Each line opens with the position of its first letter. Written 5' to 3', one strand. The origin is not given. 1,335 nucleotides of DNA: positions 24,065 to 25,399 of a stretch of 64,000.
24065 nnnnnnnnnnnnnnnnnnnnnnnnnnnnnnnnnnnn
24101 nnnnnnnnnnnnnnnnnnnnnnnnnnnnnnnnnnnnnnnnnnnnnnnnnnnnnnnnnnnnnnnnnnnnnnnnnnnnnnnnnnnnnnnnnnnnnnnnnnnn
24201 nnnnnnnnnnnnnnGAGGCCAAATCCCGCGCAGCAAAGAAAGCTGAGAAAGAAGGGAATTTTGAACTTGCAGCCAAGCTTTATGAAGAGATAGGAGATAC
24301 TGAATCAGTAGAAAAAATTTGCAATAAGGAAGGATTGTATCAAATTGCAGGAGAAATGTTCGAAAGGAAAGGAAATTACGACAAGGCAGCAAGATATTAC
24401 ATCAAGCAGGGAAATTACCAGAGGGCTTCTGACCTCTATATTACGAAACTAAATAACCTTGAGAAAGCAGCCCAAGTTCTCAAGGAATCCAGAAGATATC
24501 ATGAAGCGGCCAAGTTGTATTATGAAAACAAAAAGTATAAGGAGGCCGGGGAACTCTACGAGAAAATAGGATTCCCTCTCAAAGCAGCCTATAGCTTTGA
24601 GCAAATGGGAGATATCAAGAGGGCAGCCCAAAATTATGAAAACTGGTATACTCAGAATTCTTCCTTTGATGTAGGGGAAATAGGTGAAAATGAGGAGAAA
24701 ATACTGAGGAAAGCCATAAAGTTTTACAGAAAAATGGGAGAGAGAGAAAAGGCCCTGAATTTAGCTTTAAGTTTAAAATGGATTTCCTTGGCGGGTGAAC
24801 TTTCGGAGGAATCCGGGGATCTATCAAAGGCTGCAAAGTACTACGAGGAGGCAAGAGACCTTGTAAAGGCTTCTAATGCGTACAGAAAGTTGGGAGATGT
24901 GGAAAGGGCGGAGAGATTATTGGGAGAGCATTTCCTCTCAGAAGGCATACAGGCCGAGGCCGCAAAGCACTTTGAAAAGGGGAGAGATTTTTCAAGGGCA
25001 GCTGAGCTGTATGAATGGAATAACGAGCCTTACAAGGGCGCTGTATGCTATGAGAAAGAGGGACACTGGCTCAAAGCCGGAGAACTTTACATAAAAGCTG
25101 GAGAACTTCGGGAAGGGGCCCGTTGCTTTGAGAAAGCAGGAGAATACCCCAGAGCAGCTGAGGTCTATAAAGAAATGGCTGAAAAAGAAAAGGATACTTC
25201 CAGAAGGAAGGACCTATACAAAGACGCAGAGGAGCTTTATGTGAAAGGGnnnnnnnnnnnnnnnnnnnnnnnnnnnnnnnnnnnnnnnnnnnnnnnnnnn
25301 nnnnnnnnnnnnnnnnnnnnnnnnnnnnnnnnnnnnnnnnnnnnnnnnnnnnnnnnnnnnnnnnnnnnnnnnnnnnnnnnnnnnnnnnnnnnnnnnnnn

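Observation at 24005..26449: Ser/Thr kinase with inverted architecture: TM anchor, then about 450 aa of Sel1/TPR-like short repeats, then a C-terminal kinase domain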

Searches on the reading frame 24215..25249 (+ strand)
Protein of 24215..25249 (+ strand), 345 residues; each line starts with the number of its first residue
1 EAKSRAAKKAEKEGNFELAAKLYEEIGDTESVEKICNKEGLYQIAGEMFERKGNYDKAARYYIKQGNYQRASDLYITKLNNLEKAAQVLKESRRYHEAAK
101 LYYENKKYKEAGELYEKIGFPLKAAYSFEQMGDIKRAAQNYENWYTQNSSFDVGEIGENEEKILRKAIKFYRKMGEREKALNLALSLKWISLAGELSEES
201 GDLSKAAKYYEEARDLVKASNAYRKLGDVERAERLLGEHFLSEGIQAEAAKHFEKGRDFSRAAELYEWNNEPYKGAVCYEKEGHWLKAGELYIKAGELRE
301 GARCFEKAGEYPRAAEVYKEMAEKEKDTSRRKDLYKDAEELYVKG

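Call 39: search_protein_representatives(protein=window:24215-25249:+)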
Query: 345 residues. Proteins with E-value up to 0.001 (for the whole library): 1217; up to 1e-10: 391; up to 1e-30: 18. The best 150 are listed.
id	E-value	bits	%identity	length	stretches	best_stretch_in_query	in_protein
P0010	4.2e-77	276.1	48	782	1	4-327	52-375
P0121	8.5e-44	166.6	33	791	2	4-338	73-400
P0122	1.9e-43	165.5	30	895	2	43-275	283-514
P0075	1.3e-41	159.4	35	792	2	4-306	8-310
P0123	8.6e-40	153.5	34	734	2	5-320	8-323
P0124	6.0e-38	147.4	33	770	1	5-325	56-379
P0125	1.6e-36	142.7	32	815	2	7-328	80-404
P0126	1.4e-35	139.6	31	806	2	6-322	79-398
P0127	2.4e-35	138.8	35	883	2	5-323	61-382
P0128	4.0e-34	134.8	31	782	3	5-325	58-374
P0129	9.5e-34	133.6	32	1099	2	4-320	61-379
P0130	5.7e-33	131.0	33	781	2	3-324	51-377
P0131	8.6e-33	130.5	32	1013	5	5-143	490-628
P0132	1.0e-32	130.2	33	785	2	4-325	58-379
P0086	1.6e-32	129.6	31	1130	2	7-326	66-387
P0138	3.6e-30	121.8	31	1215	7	247-324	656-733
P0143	1.7e-28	116.4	32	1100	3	198-326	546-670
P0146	6.6e-28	114.4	32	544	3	112-342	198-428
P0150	3.3e-27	112.1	36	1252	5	237-322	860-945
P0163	6.4e-25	104.6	30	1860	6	3-323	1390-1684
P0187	1.1e-22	97.3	37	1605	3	200-326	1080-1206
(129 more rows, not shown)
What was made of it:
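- The module is found in 1,217 clusters at 50% identity, 391 of them with E <= 1e-10 (call 39).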

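Call 40: search_protein_families(library=pfam, proteins=[P0143, P0138, P0150, P0163, P0187, P0131, P0122, P0146], max_evalue=0.00001)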
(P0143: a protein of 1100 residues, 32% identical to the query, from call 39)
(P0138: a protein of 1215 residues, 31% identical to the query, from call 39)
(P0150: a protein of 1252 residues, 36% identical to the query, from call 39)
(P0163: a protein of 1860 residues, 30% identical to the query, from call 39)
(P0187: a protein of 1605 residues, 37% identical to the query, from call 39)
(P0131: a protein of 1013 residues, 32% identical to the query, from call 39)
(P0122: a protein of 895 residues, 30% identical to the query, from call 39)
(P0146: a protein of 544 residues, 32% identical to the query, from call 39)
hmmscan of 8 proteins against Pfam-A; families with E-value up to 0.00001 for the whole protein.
P0143 (1100 aa): 14 families
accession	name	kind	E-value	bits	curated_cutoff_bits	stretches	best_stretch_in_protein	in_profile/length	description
PF00069.31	Pkinase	-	2.3e-53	181.7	31.7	1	837-1081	1-252/263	Protein kinase domain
PF07714.23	PK_Tyr_Ser-Thr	-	6.3e-39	134.3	23.1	1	839-1082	3-250/258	Protein tyrosine and serine/threonine kinase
PF13176.12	TPR_7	-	3.3e-17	61.5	27.9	0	690-711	3-24/36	Tetratricopeptide repeat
PF13174.12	TPR_6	-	1.1e-14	54.4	26.3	0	761-785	3-27/33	Tetratricopeptide repeat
PF07719.23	TPR_2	-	3.1e-12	46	27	0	761-787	4-30/34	Tetratricopeptide repeat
PF13570.13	Beta-prop_ACSF4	-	8.6e-12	45.5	133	1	313-511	55-258/329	Beta-alanine-activating enzyme, beta-propeller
PF24762.1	TPR_IF140-IFT172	-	2.1e-10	40.3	26.8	0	18-247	129-358/486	IF140/IFT172 TPR domain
PF13360.13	PQQ_2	-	4.6e-10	40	27.6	1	289-425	5-146/233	Outer membrane protein assembly factor BamB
PF13424.12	TPR_12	-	1.5e-09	38.3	30.1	0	721-787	4-74/77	Tetratricopeptide repeat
PF00637.26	Clathrin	-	1.6e-09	38.1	29.6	0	204-238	87-121/143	Region in Clathrin and VPS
PF14938.12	SNAP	-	5.4e-08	33.1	25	0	538-642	71-184/282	Soluble NSF attachment protein, SNAP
PF01535.26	PPR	-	7.7e-07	29.4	25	0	622-637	9-24/31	PPR repeat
PF13181.12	TPR_8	-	1.9e-06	28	25.7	0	688-712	3-27/34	Tetratricopeptide repeat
PF13428.12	TPR_14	-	2.8e-06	27.9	23.5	0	689-728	4-43/44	Tetratricopeptide repeat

P0138 (1215 aa): 8 families
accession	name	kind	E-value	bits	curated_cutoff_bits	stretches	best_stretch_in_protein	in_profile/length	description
PF00580.27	UvrD-helicase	-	1.2e-16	61.6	23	1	199-437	9-253/271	UvrD/REP helicase N-terminal domain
PF14938.12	SNAP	-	8.2e-15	55.5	25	1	897-1037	28-164/282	Soluble NSF attachment protein, SNAP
PF13245.12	AAA_19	-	4.5e-12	46.7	25.1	1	385-437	79-131/134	AAA domain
PF00637.26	Clathrin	-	1.5e-10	41.5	29.6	0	898-1001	20-128/143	Region in Clathrin and VPS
PF23774.1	TPR_GEMI5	-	2e-10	41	33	0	1080-1114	138-172/209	GEMI5 TPR domain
PF13181.12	TPR_8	-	4.2e-09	36.3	25.7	0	1015-1038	8-31/34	Tetratricopeptide repeat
PF07719.23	TPR_2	-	8.8e-06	25.9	27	0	777-801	2-26/34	Tetratricopeptide repeat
PF01443.25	Viral_helicase1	-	9.1e-06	26.1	21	0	207-244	2-37/228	Viral superfamily 1 RNA helicase core domain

P0150 (1252 aa): 6 families
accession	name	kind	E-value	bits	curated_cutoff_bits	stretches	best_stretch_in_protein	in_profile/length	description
PF00580.27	UvrD-helicase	-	7.2e-11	42.7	23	1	164-425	2-252/271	UvrD/REP helicase N-terminal domain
PF14938.12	SNAP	-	1.3e-10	41.7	25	0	816-945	57-182/282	Soluble NSF attachment protein, SNAP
PF23774.1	TPR_GEMI5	-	1e-08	35.4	33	0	929-1042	81-192/209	GEMI5 TPR domain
PF00637.26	Clathrin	-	2.3e-08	34.3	29.6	0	1199-1243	85-129/143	Region in Clathrin and VPS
PF13176.12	TPR_7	-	3e-07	30.4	27.9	0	925-943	6-24/36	Tetratricopeptide repeat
PF25295.1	TPR_IFT122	-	2.7e-06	27.3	75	0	827-982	145-284/381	IFT122, TPR domain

P0163 (1860 aa): 4 families
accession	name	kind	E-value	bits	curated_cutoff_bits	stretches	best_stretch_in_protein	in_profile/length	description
PF00580.27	UvrD-helicase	-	1.3e-17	64.8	23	1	455-698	4-252/271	UvrD/REP helicase N-terminal domain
PF13245.12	AAA_19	-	5.1e-08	33.6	25.1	1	461-699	9-131/134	AAA domain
PF24762.1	TPR_IF140-IFT172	-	1.6e-07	30.8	26.8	0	1655-1838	83-259/486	IF140/IFT172 TPR domain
PF01336.31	tRNA_anti-codon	-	8.1e-07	29.3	27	0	23-92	1-71/75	OB-fold nucleic acid binding domain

P0187 (1605 aa): 20 families
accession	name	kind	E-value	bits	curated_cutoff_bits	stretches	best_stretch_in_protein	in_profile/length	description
PF00069.31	Pkinase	-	4e-58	197.3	31.7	1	1351-1601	1-259/263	Protein kinase domain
PF07714.23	PK_Tyr_Ser-Thr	-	2.7e-39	135.4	23.1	1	1353-1595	3-251/258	Protein tyrosine and serine/threonine kinase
PF14559.12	TPR_19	-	1.1e-35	122.2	25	2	461-519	8-66/68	Tetratricopeptide repeat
PF07719.23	TPR_2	-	8.6e-35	116.4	27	0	412-442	4-34/34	Tetratricopeptide repeat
PF13432.12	TPR_16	-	3.2e-34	117.4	32.7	2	482-541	1-60/65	Tetratricopeptide repeat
PF13414.12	TPR_11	-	7.9e-31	105.9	26.8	1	261-302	1-42/42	TPR repeat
PF13428.12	TPR_14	-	2.7e-29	99.1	23.5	0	480-520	3-43/44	Tetratricopeptide repeat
PF13181.12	TPR_8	-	1.8e-26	90.5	25.7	0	479-511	2-34/34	Tetratricopeptide repeat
PF13431.12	TPR_17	-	8.1e-25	85.4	24.4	0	432-456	2-26/34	Tetratricopeptide repeat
PF00515.34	TPR_1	-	5.3e-24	83.4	27.8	0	412-442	4-34/34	Tetratricopeptide repeat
PF13424.12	TPR_12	-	4e-20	72.2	30.1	0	293-352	8-75/77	Tetratricopeptide repeat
PF13176.12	TPR_7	-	8.2e-17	60.3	27.9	0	548-571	1-24/36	Tetratricopeptide repeat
PF12895.13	ANAPC3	-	6.2e-13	49.3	27.2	1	459-535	4-79/82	Anaphase-promoting complex, cyclosome, subunit 3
PF23914.1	TPR_CcmH_CycH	-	3.7e-12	46.8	42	0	226-316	56-149/158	Cytochrome c-type biogenesis protein H TPR domain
PF13174.12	TPR_6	-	1.2e-10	41.7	26.3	0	479-510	1-32/33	Tetratricopeptide repeat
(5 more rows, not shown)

P0131 (1013 aa): 7 families
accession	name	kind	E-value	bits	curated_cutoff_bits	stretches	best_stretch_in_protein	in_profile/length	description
PF24762.1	TPR_IF140-IFT172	-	4.2e-16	59.1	26.8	1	257-463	232-446/486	IF140/IFT172 TPR domain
PF13176.12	TPR_7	-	4.6e-16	57.9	27.9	0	531-549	6-24/36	Tetratricopeptide repeat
PF14938.12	SNAP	-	8e-15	55.5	25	1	421-577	36-181/282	Soluble NSF attachment protein, SNAP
PF23878.1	TPR_ELP1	-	7.4e-10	39.8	28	1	402-519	51-164/164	ELP1 TPR domain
PF00637.26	Clathrin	-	7.5e-09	35.9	29.6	0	161-277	11-122/143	Region in Clathrin and VPS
PF07719.23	TPR_2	-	7.1e-08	32.4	27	0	606-629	4-27/34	Tetratricopeptide repeat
PF00515.34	TPR_1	-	4.8e-06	26.6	27.8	0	610-629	8-27/34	Tetratricopeptide repeat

P0122 (895 aa): 7 families
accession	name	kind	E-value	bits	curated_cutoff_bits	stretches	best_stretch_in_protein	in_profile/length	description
PF00069.31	Pkinase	-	5.5e-26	92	31.7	1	656-846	1-195/263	Protein kinase domain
PF07714.23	PK_Tyr_Ser-Thr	-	8.6e-22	78.1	23.1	1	658-843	3-199/258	Protein tyrosine and serine/threonine kinase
PF14938.12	SNAP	-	2.6e-12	47.2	25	1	65-220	30-178/282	Soluble NSF attachment protein, SNAP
PF00637.26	Clathrin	-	1.8e-06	28.2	29.6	0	31-69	77-115/143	Region in Clathrin and VPS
PF24762.1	TPR_IF140-IFT172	-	2.9e-06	26.7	26.8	0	290-451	181-331/486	IF140/IFT172 TPR domain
PF25295.1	TPR_IFT122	-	4.9e-06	26.4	75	0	244-355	78-182/381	IFT122, TPR domain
PF13181.12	TPR_8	-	5.3e-06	26.6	25.7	0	120-140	6-26/34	Tetratricopeptide repeat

P0146 (544 aa): 13 families
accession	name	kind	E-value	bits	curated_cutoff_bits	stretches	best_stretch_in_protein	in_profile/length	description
PF13174.12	TPR_6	-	2.2e-12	47.2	26.3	0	390-412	5-27/33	Tetratricopeptide repeat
PF14938.12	SNAP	-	2.8e-10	40.6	25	0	317-440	26-151/282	Soluble NSF attachment protein, SNAP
PF13428.12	TPR_14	-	4.2e-09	36.6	23.5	0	388-413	4-29/44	Tetratricopeptide repeat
PF13424.12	TPR_12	-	7e-09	36.2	30.1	0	441-482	27-69/77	Tetratricopeptide repeat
PF07719.23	TPR_2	-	7.1e-09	35.6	27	0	388-414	4-30/34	Tetratricopeptide repeat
PF00637.26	Clathrin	-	9.8e-09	35.5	29.6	0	93-142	77-125/143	Region in Clathrin and VPS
PF24762.1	TPR_IF140-IFT172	-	1.5e-08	34.2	26.8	0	321-409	171-249/486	IF140/IFT172 TPR domain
PF23774.1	TPR_GEMI5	-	6.2e-08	32.9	33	0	268-331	135-201/209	GEMI5 TPR domain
PF13181.12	TPR_8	-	6.8e-08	32.5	25.7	0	390-411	6-27/34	Tetratricopeptide repeat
PF25058.1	ARM_TT21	-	8.4e-08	32.8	27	0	327-474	7-144/155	Tetratricopeptide repeat protein 21 ARM repeat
PF13176.12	TPR_7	-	1.6e-07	31.3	27.9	0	388-411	2-25/36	Tetratricopeptide repeat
PF13432.12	TPR_16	-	9.4e-07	29.6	32.7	0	465-529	4-65/65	Tetratricopeptide repeat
PF17874.7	TPR_MalT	-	4.6e-06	26.6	45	0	268-433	31-196/336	MalT-like TPR region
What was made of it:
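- The same solenoid is also fused to UvrD-like helicases (call 40). Relatives exist with a beta-propeller inserted in the solenoid (P0143, call 40).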

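Call 57: search_solved_structures(query=window:24257-25186:+, max_evalue=0.1, show_alignments=3)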
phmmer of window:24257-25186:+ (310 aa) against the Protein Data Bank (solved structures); distinct sequences matched with E-value up to 0.1: 12.
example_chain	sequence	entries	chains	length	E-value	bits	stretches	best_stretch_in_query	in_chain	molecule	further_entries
8bda_I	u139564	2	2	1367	1.2e-08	38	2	27-112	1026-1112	Intraflagellar transport protein 144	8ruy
8hme_E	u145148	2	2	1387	1.7e-05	27.7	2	70-259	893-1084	WD40 repeat protein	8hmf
8f5o_F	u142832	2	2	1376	0.00012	24.9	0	35-103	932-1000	WD_REPEATS_REGION domain-containing protein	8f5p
9gzg_A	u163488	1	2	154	0.00045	23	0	30-51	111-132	Engineered CTPR protein with glutamic acids for conductivity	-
8bbf_A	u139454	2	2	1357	0.0025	20.6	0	209-304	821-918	WD repeat-containing protein 19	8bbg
8fgw_C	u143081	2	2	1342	0.0025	20.6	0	208-302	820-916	WD repeat-containing protein 19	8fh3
4y6c_A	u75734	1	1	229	0.0063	19.3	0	37-104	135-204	ANSERINA PUTATIVE KINESIN LIGHT chain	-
8fgw_E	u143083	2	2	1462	0.013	18.3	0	6-175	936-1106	Intraflagellar transport protein 140 homolog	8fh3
8bbf_B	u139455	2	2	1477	0.013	18.3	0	178-279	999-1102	Intraflagellar transport protein 140 homolog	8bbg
8f5o_C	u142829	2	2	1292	0.05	16.3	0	31-124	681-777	Intraflagellar transport protein 122 homolog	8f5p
5o01_A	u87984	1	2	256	0.056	16.1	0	25-90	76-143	BKLC (bacterial kinesin-light chain-like)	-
5o09_1C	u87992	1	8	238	0.063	16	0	25-90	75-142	Bacterial kinesin light chain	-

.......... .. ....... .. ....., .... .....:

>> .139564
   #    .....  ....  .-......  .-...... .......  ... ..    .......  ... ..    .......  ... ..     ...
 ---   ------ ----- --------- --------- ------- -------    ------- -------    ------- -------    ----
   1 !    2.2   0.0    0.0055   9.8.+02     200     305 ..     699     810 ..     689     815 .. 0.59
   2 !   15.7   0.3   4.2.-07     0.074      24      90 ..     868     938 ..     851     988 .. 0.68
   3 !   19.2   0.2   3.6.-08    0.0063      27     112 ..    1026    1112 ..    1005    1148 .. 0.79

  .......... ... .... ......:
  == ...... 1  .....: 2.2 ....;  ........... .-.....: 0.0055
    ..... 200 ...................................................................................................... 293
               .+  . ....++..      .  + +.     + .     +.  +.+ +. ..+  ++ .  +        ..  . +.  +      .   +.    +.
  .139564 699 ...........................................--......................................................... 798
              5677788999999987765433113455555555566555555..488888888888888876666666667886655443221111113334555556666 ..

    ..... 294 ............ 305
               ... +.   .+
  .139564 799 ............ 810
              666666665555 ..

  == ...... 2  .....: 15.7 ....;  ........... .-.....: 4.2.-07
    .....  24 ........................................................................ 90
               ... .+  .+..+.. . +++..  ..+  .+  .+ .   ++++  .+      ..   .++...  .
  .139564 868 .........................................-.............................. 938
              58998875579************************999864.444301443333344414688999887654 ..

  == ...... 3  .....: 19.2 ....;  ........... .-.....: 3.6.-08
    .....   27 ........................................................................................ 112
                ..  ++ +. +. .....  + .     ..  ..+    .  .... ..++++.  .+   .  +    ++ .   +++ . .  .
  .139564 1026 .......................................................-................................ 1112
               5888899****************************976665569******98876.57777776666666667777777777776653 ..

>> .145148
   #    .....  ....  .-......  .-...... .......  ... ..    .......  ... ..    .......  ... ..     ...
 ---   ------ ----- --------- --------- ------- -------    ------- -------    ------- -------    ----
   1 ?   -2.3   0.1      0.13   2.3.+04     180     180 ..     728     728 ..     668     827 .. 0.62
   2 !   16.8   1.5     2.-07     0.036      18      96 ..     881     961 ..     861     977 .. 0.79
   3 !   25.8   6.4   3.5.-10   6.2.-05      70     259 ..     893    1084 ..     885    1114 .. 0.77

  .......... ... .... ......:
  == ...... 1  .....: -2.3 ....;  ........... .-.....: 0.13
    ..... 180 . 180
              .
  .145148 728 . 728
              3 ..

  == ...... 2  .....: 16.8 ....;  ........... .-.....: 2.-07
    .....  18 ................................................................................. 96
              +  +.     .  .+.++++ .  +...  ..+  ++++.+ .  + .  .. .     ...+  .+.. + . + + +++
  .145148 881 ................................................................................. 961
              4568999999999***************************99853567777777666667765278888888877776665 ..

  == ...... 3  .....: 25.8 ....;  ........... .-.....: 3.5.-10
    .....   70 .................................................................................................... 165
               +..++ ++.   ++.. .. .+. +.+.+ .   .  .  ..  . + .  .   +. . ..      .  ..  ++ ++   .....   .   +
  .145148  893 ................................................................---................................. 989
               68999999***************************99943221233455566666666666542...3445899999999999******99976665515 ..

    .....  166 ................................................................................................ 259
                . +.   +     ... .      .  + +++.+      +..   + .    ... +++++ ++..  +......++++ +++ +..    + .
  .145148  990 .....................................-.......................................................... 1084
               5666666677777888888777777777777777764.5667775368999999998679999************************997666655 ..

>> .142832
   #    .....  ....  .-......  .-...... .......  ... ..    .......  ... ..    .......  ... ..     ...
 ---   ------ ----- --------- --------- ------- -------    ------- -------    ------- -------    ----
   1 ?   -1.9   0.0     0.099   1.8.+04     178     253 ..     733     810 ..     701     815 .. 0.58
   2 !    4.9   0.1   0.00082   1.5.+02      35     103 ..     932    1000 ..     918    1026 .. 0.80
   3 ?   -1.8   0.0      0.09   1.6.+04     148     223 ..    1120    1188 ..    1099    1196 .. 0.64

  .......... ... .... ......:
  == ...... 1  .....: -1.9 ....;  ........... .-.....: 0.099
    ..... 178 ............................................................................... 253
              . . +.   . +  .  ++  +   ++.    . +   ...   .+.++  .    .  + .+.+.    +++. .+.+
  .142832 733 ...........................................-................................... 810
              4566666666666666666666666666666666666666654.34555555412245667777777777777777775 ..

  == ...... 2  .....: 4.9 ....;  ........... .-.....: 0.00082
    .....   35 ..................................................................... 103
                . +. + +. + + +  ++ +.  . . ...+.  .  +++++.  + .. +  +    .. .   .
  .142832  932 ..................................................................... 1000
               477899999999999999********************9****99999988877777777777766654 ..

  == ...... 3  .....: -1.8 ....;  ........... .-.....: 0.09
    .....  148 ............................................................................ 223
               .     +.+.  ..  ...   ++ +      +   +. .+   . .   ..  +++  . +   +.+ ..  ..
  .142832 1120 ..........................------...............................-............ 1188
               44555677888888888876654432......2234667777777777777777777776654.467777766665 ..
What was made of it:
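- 24260..25186 (+): Short-helix alpha-solenoid, aa 56-364. It has 24 helices: 20 of 10-11 residues and four longer ones (14-16 residues). The 13-aa unit has consensus [YLF]-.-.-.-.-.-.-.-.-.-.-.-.. The register is broken around a loop at aa 189-197 and again at aa 269-285. The best PDB sequence hit is IFT144, E = 1.2e-8 (call 57).
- On IFT-A/IFT172-type TPR-like solenoid (PF24762), Clathrin/VPS repeat (PF00637), SNAP (PF14938): IFT144 is the best PDB sequence hit at 1.2e-8 (call 57).
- Closest known: C-terminal solenoids of eukaryotic IFT-A subunits. Same: For example, IFT144 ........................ aligns with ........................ (call 57).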
